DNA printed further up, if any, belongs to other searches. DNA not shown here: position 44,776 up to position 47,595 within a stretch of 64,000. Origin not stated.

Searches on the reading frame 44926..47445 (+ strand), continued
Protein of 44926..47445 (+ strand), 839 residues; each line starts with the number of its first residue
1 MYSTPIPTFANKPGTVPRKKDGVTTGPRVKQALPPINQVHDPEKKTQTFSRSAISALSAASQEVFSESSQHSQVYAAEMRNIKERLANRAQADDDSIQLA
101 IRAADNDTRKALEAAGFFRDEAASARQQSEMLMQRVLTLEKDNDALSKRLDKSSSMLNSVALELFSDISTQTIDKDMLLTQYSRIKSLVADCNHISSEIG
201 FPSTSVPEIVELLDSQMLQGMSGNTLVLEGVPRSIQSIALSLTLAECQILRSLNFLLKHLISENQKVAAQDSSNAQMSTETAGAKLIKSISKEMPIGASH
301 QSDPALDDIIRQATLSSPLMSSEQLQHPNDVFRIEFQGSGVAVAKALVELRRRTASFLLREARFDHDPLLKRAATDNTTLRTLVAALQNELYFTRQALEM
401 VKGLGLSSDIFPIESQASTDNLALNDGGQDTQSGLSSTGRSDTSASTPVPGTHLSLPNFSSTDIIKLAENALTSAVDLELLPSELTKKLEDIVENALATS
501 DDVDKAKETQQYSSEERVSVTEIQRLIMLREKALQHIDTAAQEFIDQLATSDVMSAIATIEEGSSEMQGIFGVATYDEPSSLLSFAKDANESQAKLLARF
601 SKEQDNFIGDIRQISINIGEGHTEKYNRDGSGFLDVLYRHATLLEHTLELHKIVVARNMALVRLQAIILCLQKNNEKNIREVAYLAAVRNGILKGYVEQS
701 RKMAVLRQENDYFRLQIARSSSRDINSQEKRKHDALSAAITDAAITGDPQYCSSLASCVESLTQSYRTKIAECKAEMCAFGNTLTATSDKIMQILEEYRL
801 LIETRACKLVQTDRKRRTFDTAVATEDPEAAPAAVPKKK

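Call 94: predict_structure(alignment_id=A3)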
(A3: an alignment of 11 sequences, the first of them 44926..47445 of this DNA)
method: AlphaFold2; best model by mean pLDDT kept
length: 839 residues; sequences in the alignment: 11
mean_pLDDT: 56.0   pTM: 0.26
mean pLDDT of the five models: 56.0, 56.0, 51.9, 50.1, 49.3
residues with pLDDT >= 90: 0; 70-90: 196; 50-70: 344; < 50: 299
segments of 3 or more residues with pLDDT < 50: 1-71, 92-95, 273-320, 363-377, 405-460, 475-481, 513-518, 556-583, 721-734, 803-839
pLDDT, mean of each block of 10 residues (from residue 1): 31 28 28 28 30 35 37 60 58 48 59 63 72 76 79 77 74 80 88 83 77 80 75 82 86 81 68 42 35 31 43 44 60 66 69 57 46 44 56 59 48 35 28 27 31 36 54 47 57 65 62 50 64 65 57 46 35 38 56 68 74 74 62 71 72 65 62 63 58 57 60 56 40 48 60 64 68 70 72 66 42 31 31 37
secondary structure, 60 per line:
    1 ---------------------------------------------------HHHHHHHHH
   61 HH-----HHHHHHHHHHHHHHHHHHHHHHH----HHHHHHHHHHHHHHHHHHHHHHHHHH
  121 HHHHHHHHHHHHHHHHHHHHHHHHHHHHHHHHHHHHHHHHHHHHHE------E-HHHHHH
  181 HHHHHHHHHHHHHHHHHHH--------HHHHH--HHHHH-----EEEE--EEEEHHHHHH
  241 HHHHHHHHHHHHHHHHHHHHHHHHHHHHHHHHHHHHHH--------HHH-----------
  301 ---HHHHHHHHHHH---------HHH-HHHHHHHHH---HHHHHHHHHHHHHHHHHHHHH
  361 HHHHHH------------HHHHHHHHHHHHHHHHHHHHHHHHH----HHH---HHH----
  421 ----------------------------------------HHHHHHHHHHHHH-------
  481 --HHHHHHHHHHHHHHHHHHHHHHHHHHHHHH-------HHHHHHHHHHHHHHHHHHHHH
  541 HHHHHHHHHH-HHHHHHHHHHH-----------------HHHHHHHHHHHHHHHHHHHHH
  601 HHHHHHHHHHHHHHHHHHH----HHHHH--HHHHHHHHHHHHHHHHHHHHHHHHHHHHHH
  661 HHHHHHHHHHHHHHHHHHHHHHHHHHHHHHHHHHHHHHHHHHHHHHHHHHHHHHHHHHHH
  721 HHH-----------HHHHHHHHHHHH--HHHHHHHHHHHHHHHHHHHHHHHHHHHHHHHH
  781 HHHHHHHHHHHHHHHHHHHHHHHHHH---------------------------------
elements in order (helices of 4 or more, strands of 3 or more residues): H52-62 H68-90 H95-165 H175-199 H208-212 H215-219 E225-228 E231-234 H235-278 H304-314 H328-336 H340-366 H379-403 H461-473 H483-512 H520-550 H552-562 H580-619 H624-628 H631-723 H735-746 H749-806

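Call 103: find_encoding_contigs(protein=P0025, flank=3000, max_places=2)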
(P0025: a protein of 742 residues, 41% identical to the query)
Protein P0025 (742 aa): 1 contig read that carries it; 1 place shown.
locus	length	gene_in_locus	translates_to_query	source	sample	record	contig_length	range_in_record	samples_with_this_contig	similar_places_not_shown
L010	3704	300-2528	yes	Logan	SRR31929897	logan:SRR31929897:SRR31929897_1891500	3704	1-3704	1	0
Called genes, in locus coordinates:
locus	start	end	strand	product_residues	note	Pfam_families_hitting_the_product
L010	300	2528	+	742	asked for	-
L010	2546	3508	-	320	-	PF05132:RNA_pol_Rpc4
